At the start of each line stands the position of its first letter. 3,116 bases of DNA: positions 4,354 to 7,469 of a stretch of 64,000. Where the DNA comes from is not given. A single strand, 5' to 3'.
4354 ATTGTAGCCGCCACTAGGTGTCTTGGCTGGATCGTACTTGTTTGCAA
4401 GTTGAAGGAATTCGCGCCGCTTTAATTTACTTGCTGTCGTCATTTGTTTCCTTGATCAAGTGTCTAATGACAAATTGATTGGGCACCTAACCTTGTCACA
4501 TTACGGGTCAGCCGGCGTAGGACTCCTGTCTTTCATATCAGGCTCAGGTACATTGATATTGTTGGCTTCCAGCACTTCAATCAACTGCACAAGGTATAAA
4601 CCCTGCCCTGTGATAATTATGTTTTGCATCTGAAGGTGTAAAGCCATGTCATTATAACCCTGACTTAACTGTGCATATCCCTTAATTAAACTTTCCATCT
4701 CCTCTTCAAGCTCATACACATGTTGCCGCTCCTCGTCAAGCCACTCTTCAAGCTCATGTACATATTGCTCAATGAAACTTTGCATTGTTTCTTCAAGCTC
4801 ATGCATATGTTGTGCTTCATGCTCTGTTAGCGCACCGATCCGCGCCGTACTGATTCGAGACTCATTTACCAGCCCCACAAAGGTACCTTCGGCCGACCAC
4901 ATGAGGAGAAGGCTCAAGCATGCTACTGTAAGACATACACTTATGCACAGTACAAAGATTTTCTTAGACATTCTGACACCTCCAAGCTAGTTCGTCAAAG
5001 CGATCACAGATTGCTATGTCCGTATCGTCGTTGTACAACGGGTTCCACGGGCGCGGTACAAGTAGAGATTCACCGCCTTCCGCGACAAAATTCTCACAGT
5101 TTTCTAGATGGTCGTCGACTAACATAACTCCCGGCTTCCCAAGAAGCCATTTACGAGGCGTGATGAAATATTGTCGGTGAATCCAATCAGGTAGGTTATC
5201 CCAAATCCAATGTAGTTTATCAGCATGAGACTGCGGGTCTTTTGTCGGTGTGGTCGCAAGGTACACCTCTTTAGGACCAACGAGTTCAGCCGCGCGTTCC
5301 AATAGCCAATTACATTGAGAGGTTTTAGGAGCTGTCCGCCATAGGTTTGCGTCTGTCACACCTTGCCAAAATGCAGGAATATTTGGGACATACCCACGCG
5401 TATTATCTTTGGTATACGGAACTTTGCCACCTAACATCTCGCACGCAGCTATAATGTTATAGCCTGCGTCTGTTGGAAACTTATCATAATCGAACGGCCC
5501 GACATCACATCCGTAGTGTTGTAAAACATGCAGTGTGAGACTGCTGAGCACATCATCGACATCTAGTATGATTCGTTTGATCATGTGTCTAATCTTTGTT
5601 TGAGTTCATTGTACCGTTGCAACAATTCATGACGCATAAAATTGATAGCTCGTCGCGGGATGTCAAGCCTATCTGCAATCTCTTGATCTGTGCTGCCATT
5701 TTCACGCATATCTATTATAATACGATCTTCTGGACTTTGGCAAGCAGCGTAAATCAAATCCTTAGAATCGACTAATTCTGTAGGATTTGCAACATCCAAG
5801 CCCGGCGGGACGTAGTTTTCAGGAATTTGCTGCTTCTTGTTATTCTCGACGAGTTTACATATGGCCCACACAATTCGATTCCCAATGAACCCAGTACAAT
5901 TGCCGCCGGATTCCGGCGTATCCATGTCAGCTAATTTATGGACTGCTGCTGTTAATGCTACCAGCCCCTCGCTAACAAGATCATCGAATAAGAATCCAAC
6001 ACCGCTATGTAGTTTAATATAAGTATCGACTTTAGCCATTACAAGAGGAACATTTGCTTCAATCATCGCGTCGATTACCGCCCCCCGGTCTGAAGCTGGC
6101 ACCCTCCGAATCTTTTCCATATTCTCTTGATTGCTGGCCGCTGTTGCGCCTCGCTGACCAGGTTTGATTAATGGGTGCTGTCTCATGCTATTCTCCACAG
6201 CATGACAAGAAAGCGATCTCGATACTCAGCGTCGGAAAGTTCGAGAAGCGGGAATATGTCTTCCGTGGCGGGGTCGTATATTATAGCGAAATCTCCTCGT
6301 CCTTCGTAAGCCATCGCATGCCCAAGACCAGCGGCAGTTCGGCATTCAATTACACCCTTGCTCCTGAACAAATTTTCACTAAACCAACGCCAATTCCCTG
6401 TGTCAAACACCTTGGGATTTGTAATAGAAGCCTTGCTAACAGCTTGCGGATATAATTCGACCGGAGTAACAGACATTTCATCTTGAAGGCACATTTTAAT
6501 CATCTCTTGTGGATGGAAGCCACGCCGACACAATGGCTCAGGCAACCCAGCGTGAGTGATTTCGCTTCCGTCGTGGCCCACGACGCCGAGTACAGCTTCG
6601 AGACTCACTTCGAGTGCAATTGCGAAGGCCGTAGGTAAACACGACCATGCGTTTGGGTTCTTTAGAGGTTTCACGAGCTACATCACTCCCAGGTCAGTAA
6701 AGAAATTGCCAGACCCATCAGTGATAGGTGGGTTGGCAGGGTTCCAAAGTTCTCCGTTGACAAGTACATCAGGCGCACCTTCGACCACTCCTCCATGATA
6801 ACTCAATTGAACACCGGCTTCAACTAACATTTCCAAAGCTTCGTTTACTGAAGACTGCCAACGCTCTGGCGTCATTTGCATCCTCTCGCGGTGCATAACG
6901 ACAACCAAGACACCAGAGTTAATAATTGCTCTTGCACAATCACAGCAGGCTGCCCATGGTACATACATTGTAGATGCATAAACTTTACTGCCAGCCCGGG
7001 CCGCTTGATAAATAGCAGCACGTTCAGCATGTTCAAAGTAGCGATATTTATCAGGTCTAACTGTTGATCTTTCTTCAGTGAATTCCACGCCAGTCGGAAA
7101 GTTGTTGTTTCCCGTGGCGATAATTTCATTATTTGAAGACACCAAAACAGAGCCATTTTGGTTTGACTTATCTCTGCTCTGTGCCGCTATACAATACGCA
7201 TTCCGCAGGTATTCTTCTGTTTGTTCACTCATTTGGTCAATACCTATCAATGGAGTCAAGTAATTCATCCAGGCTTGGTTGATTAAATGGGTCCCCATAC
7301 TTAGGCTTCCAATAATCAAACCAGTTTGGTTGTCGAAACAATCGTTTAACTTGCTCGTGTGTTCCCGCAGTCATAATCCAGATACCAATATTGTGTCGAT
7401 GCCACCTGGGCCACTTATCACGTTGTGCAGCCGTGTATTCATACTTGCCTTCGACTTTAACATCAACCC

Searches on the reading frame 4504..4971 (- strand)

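Call 36: search_protein_families(library=pfam, proteins=[window:4504-4971:-], max_evalue=0.01)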
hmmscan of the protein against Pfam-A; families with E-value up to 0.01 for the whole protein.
window:4504-4971:- (156 aa): 2 families
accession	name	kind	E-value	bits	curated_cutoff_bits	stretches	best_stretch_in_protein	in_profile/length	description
PF06785.16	UPF0242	-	0.0011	19.6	33.5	1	9-113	41-141/194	Uncharacterised protein family (UPF0242) N-terminus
PF09325.15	Vps5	-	0.003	17.6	27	1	61-112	10-60/236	Vps5 C terminal like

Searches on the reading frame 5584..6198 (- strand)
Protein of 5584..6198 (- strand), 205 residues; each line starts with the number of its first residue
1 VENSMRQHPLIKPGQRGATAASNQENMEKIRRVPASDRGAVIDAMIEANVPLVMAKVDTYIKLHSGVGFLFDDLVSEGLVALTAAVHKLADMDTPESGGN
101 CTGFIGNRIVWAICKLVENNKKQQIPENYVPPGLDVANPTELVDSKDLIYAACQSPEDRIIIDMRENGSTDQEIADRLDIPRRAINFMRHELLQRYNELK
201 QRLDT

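Call 36: search_protein_families(library=pfam, proteins=[window:5584-6198:-], max_evalue=0.01)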
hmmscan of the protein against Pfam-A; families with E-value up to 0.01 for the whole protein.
window:5584-6198:- (205 aa): 2 families
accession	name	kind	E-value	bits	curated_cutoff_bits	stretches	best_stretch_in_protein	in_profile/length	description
PF24625.1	DUF7626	-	0.00019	21.6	27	1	157-178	5-26/55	Domain of unknown function (DUF7626)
PF13384.12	HTH_23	-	0.0064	16.7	24.6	0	161-185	10-34/50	Homeodomain-like domain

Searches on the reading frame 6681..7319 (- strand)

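Call 36: search_protein_families(library=pfam, proteins=[window:6681-7319:-], max_evalue=0.01)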
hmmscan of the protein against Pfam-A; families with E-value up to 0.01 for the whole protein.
window:6681-7319:- (213 aa): 7 families
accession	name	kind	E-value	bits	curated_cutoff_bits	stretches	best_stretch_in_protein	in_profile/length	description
PF00383.29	dCMP_cyt_deam_1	-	8.8e-16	58.1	25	1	32-142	2-100/102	Cytidine and deoxycytidylate deaminase zinc-binding region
PF14437.12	MafB19-deam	-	2.9e-12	47.1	27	1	34-144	3-101/142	MafB19-like deaminase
PF18772.7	APOBEC2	-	0.00035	21.1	26.8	1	94-172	50-130/175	APOBEC2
PF18782.7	NAD2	-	0.002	18.7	27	1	94-173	53-136/179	Novel AID APOBEC clade 2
PF08210.17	APOBEC_N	-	0.0028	18.1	25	1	96-173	46-129/170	APOBEC-like N-terminal domain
PF18771.7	APOBEC3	-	0.0041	17.7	27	1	97-173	32-114/137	APOBEC3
PF18750.7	SNAD4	-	0.0045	17.5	27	0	94-172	30-112/130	Secreted Novel AID/APOBEC-like Deaminase 4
